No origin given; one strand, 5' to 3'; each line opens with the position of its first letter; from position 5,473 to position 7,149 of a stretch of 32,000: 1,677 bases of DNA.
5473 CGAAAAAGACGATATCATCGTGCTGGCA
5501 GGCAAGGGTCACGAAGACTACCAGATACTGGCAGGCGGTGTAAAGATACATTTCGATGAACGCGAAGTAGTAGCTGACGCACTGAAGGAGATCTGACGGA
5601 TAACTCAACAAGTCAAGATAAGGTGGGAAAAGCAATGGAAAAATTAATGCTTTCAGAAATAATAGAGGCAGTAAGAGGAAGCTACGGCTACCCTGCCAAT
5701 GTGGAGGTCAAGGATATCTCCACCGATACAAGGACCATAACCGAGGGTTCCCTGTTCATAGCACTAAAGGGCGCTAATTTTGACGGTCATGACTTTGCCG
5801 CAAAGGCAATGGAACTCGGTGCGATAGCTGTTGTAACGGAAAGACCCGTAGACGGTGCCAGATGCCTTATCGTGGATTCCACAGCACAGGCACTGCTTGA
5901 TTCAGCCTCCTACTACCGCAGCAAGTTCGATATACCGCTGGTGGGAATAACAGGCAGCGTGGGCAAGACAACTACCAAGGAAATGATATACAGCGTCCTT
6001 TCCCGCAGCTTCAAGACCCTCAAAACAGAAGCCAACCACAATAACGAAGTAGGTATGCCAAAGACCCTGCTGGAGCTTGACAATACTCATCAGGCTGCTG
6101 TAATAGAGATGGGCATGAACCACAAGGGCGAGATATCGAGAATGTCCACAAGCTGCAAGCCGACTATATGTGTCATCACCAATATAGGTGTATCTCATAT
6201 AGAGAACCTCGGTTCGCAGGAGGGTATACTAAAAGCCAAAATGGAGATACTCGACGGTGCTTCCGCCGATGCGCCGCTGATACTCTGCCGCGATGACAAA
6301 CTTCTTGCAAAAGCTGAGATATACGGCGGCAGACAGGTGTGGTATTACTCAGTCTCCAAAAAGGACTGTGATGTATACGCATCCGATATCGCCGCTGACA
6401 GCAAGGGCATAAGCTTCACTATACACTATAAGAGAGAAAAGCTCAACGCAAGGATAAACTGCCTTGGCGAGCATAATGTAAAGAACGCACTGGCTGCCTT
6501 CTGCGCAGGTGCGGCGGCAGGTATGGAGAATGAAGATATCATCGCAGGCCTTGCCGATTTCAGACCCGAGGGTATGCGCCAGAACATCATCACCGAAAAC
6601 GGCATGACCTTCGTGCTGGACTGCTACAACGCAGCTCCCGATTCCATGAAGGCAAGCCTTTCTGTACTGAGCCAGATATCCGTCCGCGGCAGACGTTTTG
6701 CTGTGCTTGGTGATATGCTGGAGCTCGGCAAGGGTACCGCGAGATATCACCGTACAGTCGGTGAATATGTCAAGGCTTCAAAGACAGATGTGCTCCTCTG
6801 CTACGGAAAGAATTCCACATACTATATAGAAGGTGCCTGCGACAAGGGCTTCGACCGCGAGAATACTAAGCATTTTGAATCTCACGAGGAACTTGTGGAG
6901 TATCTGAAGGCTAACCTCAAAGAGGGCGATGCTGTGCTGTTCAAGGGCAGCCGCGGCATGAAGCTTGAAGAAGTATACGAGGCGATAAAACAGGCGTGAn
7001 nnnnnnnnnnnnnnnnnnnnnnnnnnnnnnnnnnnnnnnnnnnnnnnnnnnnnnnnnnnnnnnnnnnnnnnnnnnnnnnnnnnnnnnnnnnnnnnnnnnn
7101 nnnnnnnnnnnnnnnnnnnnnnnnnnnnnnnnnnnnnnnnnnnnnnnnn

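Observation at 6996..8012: The mraY-position gene encodes an intact MraY-fold protein with substituted catalytic residues (candidate pseudo-MraY)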

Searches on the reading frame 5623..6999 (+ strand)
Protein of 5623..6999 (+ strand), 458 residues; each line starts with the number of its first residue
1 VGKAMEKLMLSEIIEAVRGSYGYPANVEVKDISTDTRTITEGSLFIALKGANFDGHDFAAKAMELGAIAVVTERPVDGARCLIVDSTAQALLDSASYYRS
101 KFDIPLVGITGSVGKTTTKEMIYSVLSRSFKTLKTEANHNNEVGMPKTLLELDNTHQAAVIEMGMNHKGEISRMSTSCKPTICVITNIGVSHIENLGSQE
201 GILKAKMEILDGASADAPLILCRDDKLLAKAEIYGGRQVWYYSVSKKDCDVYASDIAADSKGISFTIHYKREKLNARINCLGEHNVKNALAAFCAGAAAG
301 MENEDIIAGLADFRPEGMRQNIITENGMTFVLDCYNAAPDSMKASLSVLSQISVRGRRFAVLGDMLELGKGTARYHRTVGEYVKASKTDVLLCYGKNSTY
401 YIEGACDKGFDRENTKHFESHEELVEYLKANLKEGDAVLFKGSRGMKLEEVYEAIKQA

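Call 4: search_protein_families(library=pfam, proteins=[window:5623-6999:+], max_evalue=0.01)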
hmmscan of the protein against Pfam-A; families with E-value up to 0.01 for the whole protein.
window:5623-6999:+ (458 aa): 3 families
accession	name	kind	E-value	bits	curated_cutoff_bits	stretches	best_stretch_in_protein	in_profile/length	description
PF08245.18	Mur_ligase_M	-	5.5e-48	164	24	1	109-295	1-199/200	Mur ligase middle domain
PF02875.26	Mur_ligase_C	-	5.2e-22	79.5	28.4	1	319-444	2-127/127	Mur ligase, glutamate ligase domain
PF01225.30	Mur_ligase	-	2.6e-09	37.7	21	1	29-76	2-54/95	Mur ligase family, catalytic domain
